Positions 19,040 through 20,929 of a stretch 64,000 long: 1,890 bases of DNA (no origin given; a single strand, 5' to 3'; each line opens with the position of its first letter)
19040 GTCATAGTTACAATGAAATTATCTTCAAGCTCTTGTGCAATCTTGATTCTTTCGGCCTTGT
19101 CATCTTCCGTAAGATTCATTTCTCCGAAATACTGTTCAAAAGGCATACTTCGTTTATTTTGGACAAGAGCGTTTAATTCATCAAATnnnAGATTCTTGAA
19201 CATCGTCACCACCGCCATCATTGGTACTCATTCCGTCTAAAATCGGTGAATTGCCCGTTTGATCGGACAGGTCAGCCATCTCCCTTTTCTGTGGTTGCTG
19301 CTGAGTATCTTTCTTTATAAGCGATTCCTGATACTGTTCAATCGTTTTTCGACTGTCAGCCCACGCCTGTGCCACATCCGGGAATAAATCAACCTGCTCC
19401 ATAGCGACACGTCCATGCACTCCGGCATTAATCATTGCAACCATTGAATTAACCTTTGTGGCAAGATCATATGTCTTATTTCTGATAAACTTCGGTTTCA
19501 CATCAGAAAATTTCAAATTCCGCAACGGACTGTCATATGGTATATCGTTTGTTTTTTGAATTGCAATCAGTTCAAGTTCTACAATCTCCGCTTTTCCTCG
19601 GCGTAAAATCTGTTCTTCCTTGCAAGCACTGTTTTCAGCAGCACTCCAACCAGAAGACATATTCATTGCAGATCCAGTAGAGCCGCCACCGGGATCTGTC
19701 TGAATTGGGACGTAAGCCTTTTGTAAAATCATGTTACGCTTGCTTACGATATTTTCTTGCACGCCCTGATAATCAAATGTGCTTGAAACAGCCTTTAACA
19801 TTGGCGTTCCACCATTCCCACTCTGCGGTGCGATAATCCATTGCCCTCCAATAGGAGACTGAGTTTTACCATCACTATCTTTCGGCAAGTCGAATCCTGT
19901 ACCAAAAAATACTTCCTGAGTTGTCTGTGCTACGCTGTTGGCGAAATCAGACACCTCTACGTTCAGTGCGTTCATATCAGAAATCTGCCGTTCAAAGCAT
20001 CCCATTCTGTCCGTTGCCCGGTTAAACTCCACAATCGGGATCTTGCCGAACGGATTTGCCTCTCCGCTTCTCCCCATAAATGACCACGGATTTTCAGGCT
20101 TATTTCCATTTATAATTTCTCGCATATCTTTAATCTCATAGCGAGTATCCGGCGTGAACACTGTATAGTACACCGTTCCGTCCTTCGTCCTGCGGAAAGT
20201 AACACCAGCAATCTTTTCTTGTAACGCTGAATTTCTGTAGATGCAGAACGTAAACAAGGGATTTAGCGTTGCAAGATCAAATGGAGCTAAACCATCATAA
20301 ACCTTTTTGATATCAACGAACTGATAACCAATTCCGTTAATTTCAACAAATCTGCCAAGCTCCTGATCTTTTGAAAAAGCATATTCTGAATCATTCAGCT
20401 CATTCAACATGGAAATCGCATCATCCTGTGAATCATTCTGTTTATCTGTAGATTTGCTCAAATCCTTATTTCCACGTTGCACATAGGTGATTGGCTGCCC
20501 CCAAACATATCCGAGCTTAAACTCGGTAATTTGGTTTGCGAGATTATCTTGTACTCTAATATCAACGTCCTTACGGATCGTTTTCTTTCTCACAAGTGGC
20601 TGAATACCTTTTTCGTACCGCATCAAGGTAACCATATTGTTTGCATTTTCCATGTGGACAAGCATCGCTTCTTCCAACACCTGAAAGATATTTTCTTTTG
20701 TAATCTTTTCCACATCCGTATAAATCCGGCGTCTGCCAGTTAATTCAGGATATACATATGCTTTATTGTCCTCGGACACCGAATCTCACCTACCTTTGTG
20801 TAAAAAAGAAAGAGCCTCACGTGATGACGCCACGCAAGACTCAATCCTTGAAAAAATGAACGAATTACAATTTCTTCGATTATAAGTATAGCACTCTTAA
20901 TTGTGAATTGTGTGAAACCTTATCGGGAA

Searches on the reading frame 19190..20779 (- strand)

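Call 51: search_protein_families(library=phrogs, proteins=[window:19190-20779:-], max_evalue=1e-8)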
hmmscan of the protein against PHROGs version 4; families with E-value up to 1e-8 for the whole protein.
window:19190-20779:- (530 aa): 1 family
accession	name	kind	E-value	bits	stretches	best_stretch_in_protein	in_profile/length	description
phrog_64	-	head and packaging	1.6e-47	163.2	1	19-506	62-518/547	portal protein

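Call 53: search_protein_families(library=pfam, proteins=[window:19190-20779:-], max_evalue=0.001)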
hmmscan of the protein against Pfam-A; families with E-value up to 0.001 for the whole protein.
window:19190-20779:- (530 aa): 1 family
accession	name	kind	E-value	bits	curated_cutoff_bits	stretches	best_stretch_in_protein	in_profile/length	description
PF05133.19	SPP1_portal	-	8.7e-36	124.2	25.5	1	44-485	10-415/416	Phage portal protein, SPP1 Gp6-like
